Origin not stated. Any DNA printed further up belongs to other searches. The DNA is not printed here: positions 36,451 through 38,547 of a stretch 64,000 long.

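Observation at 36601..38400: Monocistronic fusion of a DUF429 RNase-H-fold domain to a RelA/SpoT synthetase-type domain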

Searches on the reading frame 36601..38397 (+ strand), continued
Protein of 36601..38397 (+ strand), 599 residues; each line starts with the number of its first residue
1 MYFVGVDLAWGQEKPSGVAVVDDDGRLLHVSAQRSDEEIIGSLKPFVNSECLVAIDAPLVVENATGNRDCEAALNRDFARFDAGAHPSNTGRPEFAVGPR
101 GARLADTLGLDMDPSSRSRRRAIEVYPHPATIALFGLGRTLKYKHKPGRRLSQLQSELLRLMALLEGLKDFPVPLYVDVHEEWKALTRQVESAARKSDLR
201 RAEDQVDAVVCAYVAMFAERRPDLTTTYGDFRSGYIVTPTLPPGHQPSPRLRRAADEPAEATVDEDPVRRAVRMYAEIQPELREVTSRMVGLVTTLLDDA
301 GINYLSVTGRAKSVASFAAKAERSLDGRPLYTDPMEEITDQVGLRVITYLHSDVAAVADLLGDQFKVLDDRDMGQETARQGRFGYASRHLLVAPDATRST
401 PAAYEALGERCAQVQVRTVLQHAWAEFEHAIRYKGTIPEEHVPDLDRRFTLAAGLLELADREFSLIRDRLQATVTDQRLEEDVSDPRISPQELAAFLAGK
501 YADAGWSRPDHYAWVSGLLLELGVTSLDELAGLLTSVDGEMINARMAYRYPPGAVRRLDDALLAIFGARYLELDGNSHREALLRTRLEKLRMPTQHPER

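Call 48: find_homologous_proteins(query=L062:6001-7719:+)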
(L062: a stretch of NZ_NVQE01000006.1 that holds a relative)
Query L062:6001-7719:+ (573 aa): 3369 proteins with E <= 0.001 among 8000 candidates; the best 120 are listed.
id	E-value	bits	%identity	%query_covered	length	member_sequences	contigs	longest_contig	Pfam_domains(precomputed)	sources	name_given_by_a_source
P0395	0.0e+0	1281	100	100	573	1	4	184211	PF04607.24,PF04250.20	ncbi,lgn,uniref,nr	ncbi:bifunctional ribonuclease/(p)ppGpp synthase [Mycobacterium neglectum]|uniref:bifunctional ribon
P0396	0.0e+0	1270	99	100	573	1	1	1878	PF04607.24,PF04250.20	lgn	-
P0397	0.0e+0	1221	95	100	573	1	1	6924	PF04607.24,PF04250.20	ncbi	ncbi:MAG: bifunctional ribonuclease/(p)ppGpp synthase [Mycobacterium sp.]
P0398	0.0e+0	1218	95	100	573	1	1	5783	PF04607.24,PF04250.20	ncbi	ncbi:MAG: bifunctional ribonuclease/(p)ppGpp synthase [Mycobacterium sp.]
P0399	0.0e+0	1213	94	100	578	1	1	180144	PF04607.24,PF04250.20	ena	-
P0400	0.0e+0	1213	94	100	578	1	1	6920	PF04607.24,PF04250.20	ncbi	ncbi:MAG: bifunctional ribonuclease/(p)ppGpp synthase [Mycobacterium sp.]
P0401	0.0e+0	1208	94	100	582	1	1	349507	PF04607.24,PF04250.20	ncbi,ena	-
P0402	0.0e+0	1204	94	100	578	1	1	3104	PF04607.24,PF04250.20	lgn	-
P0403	0.0e+0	1201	94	100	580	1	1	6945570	PF04607.24,PF04250.20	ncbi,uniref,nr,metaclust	ncbi:bifunctional ribonuclease/(p)ppGpp synthase [Mycolicibacterium tusciae]|uniref:bifunctional rib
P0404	0.0e+0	1191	93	100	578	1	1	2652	PF04607.24,PF04250.20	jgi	jgi:predicted RNase H-like nuclease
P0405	0.0e+0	1189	93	100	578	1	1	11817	PF04607.24,PF04250.20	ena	-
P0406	0.0e+0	1187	93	100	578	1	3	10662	PF04607.24,PF04250.20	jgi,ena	jgi:predicted RNase H-like nuclease/ppGpp synthetase/RelA/SpoT-type nucleotidyltranferase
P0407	0.0e+0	1185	93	100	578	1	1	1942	PF04607.24,PF04250.20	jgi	-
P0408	0.0e+0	1181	92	100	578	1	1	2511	PF04607.24,PF04250.20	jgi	-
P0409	0.0e+0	1179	92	100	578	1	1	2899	PF04607.24,PF04250.20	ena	-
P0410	0.0e+0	1158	92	99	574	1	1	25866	PF04607.24,PF04250.20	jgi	jgi:predicted RNase H-like nuclease/ppGpp synthetase/RelA/SpoT-type nucleotidyltranferase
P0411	0.0e+0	1144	90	100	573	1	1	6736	PF04607.24,PF04250.20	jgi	jgi:predicted RNase H-like nuclease/ppGpp synthetase/RelA/SpoT-type nucleotidyltranferase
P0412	0.0e+0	1081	86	99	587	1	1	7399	PF04607.24,PF04250.20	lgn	-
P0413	0.0e+0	1081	85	99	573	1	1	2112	PF04607.24,PF04250.20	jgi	jgi:predicted RNase H-like nuclease/ppGpp synthetase/RelA/SpoT-type nucleotidyltranferase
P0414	0.0e+0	1076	84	100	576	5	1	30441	PF04607.24,PF04250.20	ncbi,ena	-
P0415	0.0e+0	1075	83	100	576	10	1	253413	PF04607.24,PF04250.20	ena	-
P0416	0.0e+0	1073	85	100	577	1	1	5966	PF04607.24,PF04250.20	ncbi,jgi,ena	ncbi:MAG TPA: bifunctional ribonuclease/(p)ppGpp synthase [Mycobacterium sp.]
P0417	0.0e+0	1068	84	100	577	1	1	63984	PF04607.24,PF04250.20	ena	-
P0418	0.0e+0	1064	83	100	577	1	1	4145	PF04607.24,PF04250.20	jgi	jgi:predicted RNase H-like nuclease/ppGpp synthetase/RelA/SpoT-type nucleotidyltranferase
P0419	0.0e+0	1063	83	100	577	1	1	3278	PF04607.24,PF04250.20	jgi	jgi:predicted RNase H-like nuclease/ppGpp synthetase/RelA/SpoT-type nucleotidyltranferase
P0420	0.0e+0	1062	83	100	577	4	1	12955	PF04607.24,PF04250.20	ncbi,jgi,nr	ncbi:MAG: hypothetical protein QOC90_1955 [Mycobacterium sp.]|jgi:predicted RNase H-like nuclease/pp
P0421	0.0e+0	1062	82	100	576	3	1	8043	PF04607.24,PF04250.20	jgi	jgi:predicted RNase H-like nuclease/ppGpp synthetase/RelA/SpoT-type nucleotidyltranferase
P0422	0.0e+0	1060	83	100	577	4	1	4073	PF04607.24,PF04250.20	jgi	jgi:predicted RNase H-like nuclease/ppGpp synthetase/RelA/SpoT-type nucleotidyltranferase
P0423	0.0e+0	1058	83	100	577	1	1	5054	PF04607.24,PF04250.20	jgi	jgi:predicted RNase H-like nuclease/ppGpp synthetase/RelA/SpoT-type nucleotidyltranferase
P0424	0.0e+0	1058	83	99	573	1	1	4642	PF04607.24,PF04250.20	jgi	jgi:predicted RNase H-like nuclease/ppGpp synthetase/RelA/SpoT-type nucleotidyltranferase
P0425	0.0e+0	1057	82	100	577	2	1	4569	PF04607.24,PF04250.20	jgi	jgi:predicted RNase H-like nuclease/ppGpp synthetase/RelA/SpoT-type nucleotidyltranferase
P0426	0.0e+0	1055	83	100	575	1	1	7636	PF04607.24,PF04250.20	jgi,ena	jgi:predicted RNase H-like nuclease/ppGpp synthetase/RelA/SpoT-type nucleotidyltranferase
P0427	0.0e+0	1055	83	99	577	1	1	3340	PF04607.24,PF04250.20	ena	-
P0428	0.0e+0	1054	83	99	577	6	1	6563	PF04607.24,PF04250.20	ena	-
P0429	0.0e+0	1054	83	99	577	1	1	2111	PF04607.24,PF04250.20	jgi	jgi:predicted RNase H-like nuclease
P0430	0.0e+0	1053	82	100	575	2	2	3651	PF04607.24,PF04250.20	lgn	-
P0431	0.0e+0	1052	82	100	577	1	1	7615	PF04607.24,PF04250.20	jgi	jgi:predicted RNase H-like nuclease/ppGpp synthetase/RelA/SpoT-type nucleotidyltranferase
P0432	0.0e+0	1051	82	100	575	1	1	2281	PF04607.24,PF04250.20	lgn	-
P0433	0.0e+0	1051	83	100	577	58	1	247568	PF04607.24,PF04250.20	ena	-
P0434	0.0e+0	1051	82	100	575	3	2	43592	PF04607.24,PF04250.20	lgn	-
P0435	0.0e+0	1050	82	100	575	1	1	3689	PF04607.24,PF04250.20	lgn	-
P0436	0.0e+0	1045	82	100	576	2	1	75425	PF04607.24,PF04250.20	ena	-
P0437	0.0e+0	1043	82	99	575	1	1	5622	PF04607.24,PF04250.20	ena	-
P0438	0.0e+0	1038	81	100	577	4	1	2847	PF04607.24,PF04250.20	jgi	jgi:predicted RNase H-like nuclease/ppGpp synthetase/RelA/SpoT-type nucleotidyltranferase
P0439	0.0e+0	1038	81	99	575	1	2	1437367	PF04607.24,PF04250.20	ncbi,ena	-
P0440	0.0e+0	1034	81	99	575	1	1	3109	PF04607.24,PF04250.20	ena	-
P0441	0.0e+0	1033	81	99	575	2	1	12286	PF04607.24,PF04250.20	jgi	jgi:predicted RNase H-like nuclease/ppGpp synthetase/RelA/SpoT-type nucleotidyltranferase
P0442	0.0e+0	1026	81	100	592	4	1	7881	PF04607.24,PF04250.20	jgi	jgi:predicted RNase H-like nuclease/ppGpp synthetase/RelA/SpoT-type nucleotidyltranferase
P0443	0.0e+0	1021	80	100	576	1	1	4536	PF04607.24,PF04250.20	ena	-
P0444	0.0e+0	1020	82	100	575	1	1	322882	PF04607.24,PF04250.20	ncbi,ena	-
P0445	0.0e+0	1019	82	99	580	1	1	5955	PF04607.24,PF04250.20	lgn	-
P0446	0.0e+0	1015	80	99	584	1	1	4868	PF04607.24,PF04250.20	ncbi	-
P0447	0.0e+0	1015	80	99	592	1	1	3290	PF04607.24,PF04250.20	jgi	jgi:predicted RNase H-like nuclease/ppGpp synthetase/RelA/SpoT-type nucleotidyltranferase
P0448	2.9e-298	1008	80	99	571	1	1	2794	PF04607.24,PF04250.20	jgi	jgi:predicted RNase H-like nuclease/ppGpp synthetase/RelA/SpoT-type nucleotidyltranferase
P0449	4.5e-296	1001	80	100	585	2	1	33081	PF04607.24,PF04250.20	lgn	-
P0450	1.4e-295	999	79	100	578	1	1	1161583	PF04607.24,PF04250.20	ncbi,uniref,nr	ncbi:bifunctional ribonuclease/(p)ppGpp synthase [Mycobacterium sp. CPCC 205372]|uniref:Bifunctional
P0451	4.3e-295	998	79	99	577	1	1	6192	PF04607.24,PF04250.20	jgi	jgi:predicted RNase H-like nuclease/ppGpp synthetase/RelA/SpoT-type nucleotidyltranferase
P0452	2.4e-294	995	79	100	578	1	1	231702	PF04607.24,PF04250.20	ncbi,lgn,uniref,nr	ncbi:DUF429 domain-containing protein [Mycobacterium manitobense]|uniref:DUF429 domain-containing pr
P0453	3.5e-294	995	79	100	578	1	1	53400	PF04607.24,PF04250.20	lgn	-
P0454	8.1e-294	993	79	100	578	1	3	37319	PF04607.24,PF04250.20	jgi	jgi:predicted RNase H-like nuclease/ppGpp synthetase/RelA/SpoT-type nucleotidyltranferase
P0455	8.5e-294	993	79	100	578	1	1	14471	PF04607.24,PF04250.20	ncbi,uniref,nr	ncbi:bifunctional ribonuclease/(p)ppGpp synthase [Mycolicibacterium arseniciresistens]|uniref:Bifunc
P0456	6.8e-293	990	79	100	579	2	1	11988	PF04607.24,PF04250.20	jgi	jgi:predicted RNase H-like nuclease/ppGpp synthetase/RelA/SpoT-type nucleotidyltranferase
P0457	1.6e-292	989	79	100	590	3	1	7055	PF04607.24,PF04250.20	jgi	jgi:predicted RNase H-like nuclease/ppGpp synthetase/RelA/SpoT-type nucleotidyltranferase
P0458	4.6e-292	988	79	100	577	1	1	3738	PF04607.24,PF04250.20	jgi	jgi:predicted RNase H-like nuclease/ppGpp synthetase/RelA/SpoT-type nucleotidyltranferase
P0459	9.8e-292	986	79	99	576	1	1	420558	PF04607.24,PF04250.20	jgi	jgi:predicted RNase H-like nuclease/ppGpp synthetase/RelA/SpoT-type nucleotidyltranferase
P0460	1.3e-291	986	79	99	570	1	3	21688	PF04607.24,PF04250.20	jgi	jgi:predicted RNase H-like nuclease/ppGpp synthetase/RelA/SpoT-type nucleotidyltranferase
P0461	3.3e-291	985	78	100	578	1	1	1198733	PF04607.24,PF04250.20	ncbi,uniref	ncbi:bifunctional ribonuclease/(p)ppGpp synthase [Mycobacterium sp. NPDC050551]|uniref:bifunctional 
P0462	1.6e-290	982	79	99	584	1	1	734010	PF04607.24,PF04250.20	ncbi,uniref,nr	ncbi:bifunctional ribonuclease/(p)ppGpp synthase [Mycolicibacterium sp. F2034L]|uniref:bifunctional 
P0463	2.9e-290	982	79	100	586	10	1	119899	PF04607.24,PF04250.20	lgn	-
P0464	6.9e-290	980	78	100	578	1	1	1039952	PF04607.24,PF04250.20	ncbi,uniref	ncbi:bifunctional ribonuclease/(p)ppGpp synthase [Mycobacterium sp. NPDC050041]|uniref:bifunctional 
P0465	1.4e-289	979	77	100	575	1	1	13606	PF04607.24,PF04250.20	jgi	jgi:predicted RNase H-like nuclease/ppGpp synthetase/RelA/SpoT-type nucleotidyltranferase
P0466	1.7e-288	976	78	99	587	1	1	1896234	PF04607.24,PF04250.20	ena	-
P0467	1.0e-287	973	78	99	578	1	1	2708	PF04607.24,PF04250.20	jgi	jgi:predicted RNase H-like nuclease/ppGpp synthetase/RelA/SpoT-type nucleotidyltranferase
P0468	7.3e-287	970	78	99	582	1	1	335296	PF04607.24,PF04250.20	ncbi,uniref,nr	ncbi:bifunctional ribonuclease/(p)ppGpp synthase [Mycolicibacterium sp. S2-37]|uniref:bifunctional r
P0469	2.7e-284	962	78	100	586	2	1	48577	PF04607.24,PF04250.20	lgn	-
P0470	3.0e-284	962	77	99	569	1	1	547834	PF04607.24,PF04250.20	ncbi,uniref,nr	ncbi:putative RNase H-like nuclease/ppGpp synthetase/RelA/SpoT-type nucleotidyltransferase [Mycobact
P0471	7.3e-284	960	77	99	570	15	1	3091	PF04607.24,PF04250.20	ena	-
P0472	3.9e-283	958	77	99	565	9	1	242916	PF04607.24,PF04250.20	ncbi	ncbi:bifunctional ribonuclease/(p)ppGpp synthase [Mycobacterium sp. LTG2003]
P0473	8.4e-282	954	76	100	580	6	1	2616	PF04607.24,PF04250.20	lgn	-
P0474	1.2e-281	953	77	99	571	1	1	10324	PF04607.24,PF04250.20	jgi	jgi:predicted RNase H-like nuclease/ppGpp synthetase/RelA/SpoT-type nucleotidyltranferase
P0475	4.0e-281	951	75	100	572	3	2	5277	PF04607.24,PF04250.20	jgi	-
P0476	2.3e-279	946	75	100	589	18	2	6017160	PF04607.24,PF04250.20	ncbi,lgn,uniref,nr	ncbi:GTP pyrophosphokinase [Mycolicibacterium arabiense]|uniref:GTP pyrophosphokinase n=1 Tax=Mycoli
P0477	3.3e-275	932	76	99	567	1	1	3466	PF04607.24,PF04250.20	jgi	jgi:predicted RNase H-like nuclease/ppGpp synthetase/RelA/SpoT-type nucleotidyltranferase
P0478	1.6e-274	930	73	99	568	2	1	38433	PF04607.24,PF04250.20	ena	-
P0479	1.3e-269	913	72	100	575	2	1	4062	PF04607.24,PF04250.20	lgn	-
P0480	1.6e-268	910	74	99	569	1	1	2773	PF04607.24,PF04250.20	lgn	-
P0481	7.4e-268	908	75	99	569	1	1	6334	PF04607.24,PF04250.20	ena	-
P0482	3.7e-267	905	73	99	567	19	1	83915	PF04607.24,PF04250.20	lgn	-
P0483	8.4e-267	904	74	99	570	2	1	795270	PF04607.24,PF04250.20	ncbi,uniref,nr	ncbi:bifunctional ribonuclease/(p)ppGpp synthase [Mycobacterium sp. MYCO198283]|uniref:bifunctional 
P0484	3.4e-266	902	74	100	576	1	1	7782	PF04607.24,PF04250.20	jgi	-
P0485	8.2e-266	901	74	100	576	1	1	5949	PF04607.24,PF04250.20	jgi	-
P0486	9.4e-266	901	74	100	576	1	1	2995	PF04607.24,PF04250.20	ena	-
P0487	3.7e-265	899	74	100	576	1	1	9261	PF04607.24,PF04250.20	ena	-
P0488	4.4e-265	898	73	99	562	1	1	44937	PF04607.24,PF04250.20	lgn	-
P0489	3.0e-264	896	74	100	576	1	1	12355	PF04607.24,PF04250.20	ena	-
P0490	7.2e-264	894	71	99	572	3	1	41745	PF04607.24,PF04250.20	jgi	jgi:predicted RNase H-like nuclease/ppGpp synthetase/RelA/SpoT-type nucleotidyltranferase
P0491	1.6e-263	893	74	100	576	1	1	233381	PF04607.24,PF04250.20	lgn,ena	-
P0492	1.1e-261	887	74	100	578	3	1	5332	PF04607.24,PF04250.20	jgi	jgi:predicted RNase H-like nuclease/ppGpp synthetase/RelA/SpoT-type nucleotidyltranferase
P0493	1.5e-260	883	71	99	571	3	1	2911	PF04607.24,PF04250.20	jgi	jgi:predicted RNase H-like nuclease/ppGpp synthetase/RelA/SpoT-type nucleotidyltranferase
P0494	3.0e-260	883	70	99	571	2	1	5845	PF04607.24,PF04250.20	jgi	jgi:predicted RNase H-like nuclease/ppGpp synthetase/RelA/SpoT-type nucleotidyltranferase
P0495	3.0e-260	882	71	100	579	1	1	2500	PF04607.24,PF04250.20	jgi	jgi:predicted RNase H-like nuclease/ppGpp synthetase/RelA/SpoT-type nucleotidyltranferase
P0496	4.0e-260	882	70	99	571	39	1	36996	PF04607.24,PF04250.20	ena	-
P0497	4.3e-260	882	70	100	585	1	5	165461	PF04607.24,PF04250.20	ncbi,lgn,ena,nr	ncbi:MAG: DUF429 domain-containing protein [Mycobacterium sp.]|nr:DUF429 domain-containing protein [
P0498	5.3e-260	882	70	100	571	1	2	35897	PF04607.24,PF04250.20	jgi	jgi:predicted RNase H-like nuclease/ppGpp synthetase/RelA/SpoT-type nucleotidyltranferase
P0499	6.5e-260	881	70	100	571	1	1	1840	PF04607.24,PF04250.20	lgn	-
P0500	7.0e-260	881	73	100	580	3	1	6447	PF04607.24,PF04250.20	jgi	jgi:predicted RNase H-like nuclease/ppGpp synthetase/RelA/SpoT-type nucleotidyltranferase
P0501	8.4e-260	881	72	100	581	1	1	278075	PF04607.24,PF04250.20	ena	-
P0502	1.0e-259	881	72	100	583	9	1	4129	PF04607.24,PF04250.20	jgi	jgi:predicted RNase H-like nuclease/ppGpp synthetase/RelA/SpoT-type nucleotidyltranferase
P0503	1.4e-259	880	71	99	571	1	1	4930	PF04607.24,PF04250.20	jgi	-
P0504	1.5e-259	880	70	100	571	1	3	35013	PF04607.24,PF04250.20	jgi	jgi:predicted RNase H-like nuclease/ppGpp synthetase/RelA/SpoT-type nucleotidyltranferase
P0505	3.3e-259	879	71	99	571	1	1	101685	PF04607.24,PF04250.20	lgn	-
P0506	7.3e-259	878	73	99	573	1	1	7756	PF04607.24,PF04250.20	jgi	jgi:predicted RNase H-like nuclease/ppGpp synthetase/RelA/SpoT-type nucleotidyltranferase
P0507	1.2e-258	877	71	99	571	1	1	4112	PF04607.24,PF04250.20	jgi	-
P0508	6.8e-258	875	70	99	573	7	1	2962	PF04607.24,PF04250.20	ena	-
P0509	7.1e-258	875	70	99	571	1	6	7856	PF04607.24,PF04250.20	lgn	-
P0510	7.8e-258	875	70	99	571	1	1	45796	PF04607.24,PF04250.20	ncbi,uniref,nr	ncbi:DUF429 domain-containing protein [Mycobacterium hodleri]|uniref:DUF429 domain-containing protei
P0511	1.1e-257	874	70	99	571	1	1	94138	PF04607.24,PF04250.20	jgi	-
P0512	1.6e-257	874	70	99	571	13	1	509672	PF04607.24,PF04250.20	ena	-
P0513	1.6e-257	874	70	99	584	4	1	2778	PF04607.24,PF04250.20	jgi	jgi:predicted RNase H-like nuclease/ppGpp synthetase/RelA/SpoT-type nucleotidyltranferase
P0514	1.7e-257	873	70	99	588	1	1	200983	PF04607.24,PF04250.20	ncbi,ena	-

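Call 51: list_cluster_members(proteins=[P0477, P0482, P0472, P0488, P0480, P0481, P0478, P0470, P0460, P0475])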
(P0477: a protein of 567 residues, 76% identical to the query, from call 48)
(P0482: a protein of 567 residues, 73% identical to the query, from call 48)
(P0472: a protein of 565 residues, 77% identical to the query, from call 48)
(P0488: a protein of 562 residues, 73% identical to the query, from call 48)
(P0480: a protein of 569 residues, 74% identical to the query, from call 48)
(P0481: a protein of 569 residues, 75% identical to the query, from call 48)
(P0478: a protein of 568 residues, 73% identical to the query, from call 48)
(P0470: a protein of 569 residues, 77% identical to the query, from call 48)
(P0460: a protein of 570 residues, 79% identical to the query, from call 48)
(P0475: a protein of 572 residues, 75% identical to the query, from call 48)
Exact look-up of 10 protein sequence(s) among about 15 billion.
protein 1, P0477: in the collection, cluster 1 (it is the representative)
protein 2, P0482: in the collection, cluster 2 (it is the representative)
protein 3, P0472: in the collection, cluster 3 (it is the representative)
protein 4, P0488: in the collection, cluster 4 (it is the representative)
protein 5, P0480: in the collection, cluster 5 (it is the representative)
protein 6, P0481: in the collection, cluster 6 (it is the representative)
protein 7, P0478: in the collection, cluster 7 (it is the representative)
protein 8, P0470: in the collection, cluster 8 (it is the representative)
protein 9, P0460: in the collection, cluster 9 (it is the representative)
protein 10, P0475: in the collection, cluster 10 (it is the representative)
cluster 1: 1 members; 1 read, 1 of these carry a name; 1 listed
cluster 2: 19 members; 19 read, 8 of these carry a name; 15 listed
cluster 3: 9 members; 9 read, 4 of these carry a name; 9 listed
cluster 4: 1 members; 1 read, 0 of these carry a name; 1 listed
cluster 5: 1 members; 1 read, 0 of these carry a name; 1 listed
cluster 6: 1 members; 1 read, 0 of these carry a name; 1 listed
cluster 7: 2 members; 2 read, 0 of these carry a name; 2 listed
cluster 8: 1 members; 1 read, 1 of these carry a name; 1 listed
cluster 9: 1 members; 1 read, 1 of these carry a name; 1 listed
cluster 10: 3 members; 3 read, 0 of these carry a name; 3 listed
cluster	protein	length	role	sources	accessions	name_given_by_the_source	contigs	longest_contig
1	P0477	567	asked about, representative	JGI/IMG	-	predicted RNase H-like nuclease/ppGpp synthetase/RelA/SpoT-type nucleotidyltranferase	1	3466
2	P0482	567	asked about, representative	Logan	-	-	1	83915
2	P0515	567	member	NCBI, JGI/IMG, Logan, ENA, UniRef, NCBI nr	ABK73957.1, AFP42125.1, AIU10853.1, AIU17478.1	bifunctional ribonuclease/(p)ppGpp synthase [Mycolicibacterium smegmatis] | RelA/SpoT domain protein n=3 Tax=Mycolicibacterium smegmatis TaxID=1772 RepID=I7FLE5_MYCS2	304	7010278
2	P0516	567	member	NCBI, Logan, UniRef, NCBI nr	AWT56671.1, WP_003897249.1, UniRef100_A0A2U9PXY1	bifunctional ribonuclease/(p)ppGpp synthase [Mycolicibacterium smegmatis] | RelA/SpoT domain-containing protein n=1 Tax=Mycolicibacterium smegmatis (strain MKD8) ...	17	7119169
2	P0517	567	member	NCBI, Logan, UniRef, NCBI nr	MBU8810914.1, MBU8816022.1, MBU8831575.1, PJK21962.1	bifunctional ribonuclease/(p)ppGpp synthase [Mycolicibacterium goodii] | bifunctional ribonuclease/(p)ppGpp synthase n=1 Tax=Mycolicibacterium goodii TaxID=134601 ...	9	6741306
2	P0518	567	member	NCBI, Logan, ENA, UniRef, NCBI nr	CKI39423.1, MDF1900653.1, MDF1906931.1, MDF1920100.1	bifunctional ribonuclease/(p)ppGpp synthase [Mycolicibacterium smegmatis] | bifunctional ribonuclease/(p)ppGpp synthase n=1 Tax=Mycolicibacterium smegmatis ...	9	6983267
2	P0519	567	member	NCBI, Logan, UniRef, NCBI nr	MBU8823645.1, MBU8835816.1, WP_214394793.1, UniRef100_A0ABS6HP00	DUF429 domain-containing protein [Mycolicibacterium goodii] | Bifunctional ribonuclease/(P)ppGpp synthase n=1 Tax=Mycolicibacterium goodii TaxID=134601 ...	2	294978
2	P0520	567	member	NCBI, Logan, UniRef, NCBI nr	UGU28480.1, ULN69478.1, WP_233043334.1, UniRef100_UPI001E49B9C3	bifunctional ribonuclease/(p)ppGpp synthase [Mycolicibacterium smegmatis] | bifunctional ribonuclease/(p)ppGpp synthase n=1 Tax=Mycolicibacterium smegmatis ...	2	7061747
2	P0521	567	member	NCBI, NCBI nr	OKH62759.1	GTP pyrophosphokinase [Mycobacterium sp. SWH-M5]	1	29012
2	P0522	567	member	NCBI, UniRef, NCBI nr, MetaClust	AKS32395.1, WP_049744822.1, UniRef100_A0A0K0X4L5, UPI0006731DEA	bifunctional ribonuclease/(p)ppGpp synthase [Mycolicibacterium goodii] | GTP pyrophosphokinase n=1 Tax=Mycolicibacterium goodii TaxID=134601 RepID=A0A0K0X4L5_MYCGD | GTP pyrophosphokinase [Mycolicibacterium goodii]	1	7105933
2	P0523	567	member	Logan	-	-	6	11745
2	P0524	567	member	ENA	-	-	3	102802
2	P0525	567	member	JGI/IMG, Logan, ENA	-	-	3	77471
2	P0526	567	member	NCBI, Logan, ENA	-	-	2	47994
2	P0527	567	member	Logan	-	-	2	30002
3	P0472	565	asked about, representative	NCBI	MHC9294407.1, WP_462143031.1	bifunctional ribonuclease/(p)ppGpp synthase [Mycobacterium sp. LTG2003]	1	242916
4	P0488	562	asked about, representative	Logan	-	-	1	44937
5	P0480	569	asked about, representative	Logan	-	-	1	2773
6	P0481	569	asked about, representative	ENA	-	-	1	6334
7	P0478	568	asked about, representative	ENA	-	-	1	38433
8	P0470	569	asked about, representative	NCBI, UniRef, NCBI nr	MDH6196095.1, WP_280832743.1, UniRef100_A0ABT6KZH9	putative RNase H-like nuclease/ppGpp synthetase/RelA/SpoT-type nucleotidyltransferase ... | RNase H-like nuclease/ppGpp synthetase/RelA/SpoT-type nucleotidyltransferase n=1 ... | bifunctional ribonuclease/(p)ppGpp synthase [Mycolicibacterium frederiksbergense]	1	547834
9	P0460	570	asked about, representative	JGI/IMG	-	predicted RNase H-like nuclease/ppGpp synthetase/RelA/SpoT-type nucleotidyltranferase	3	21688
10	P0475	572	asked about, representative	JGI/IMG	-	-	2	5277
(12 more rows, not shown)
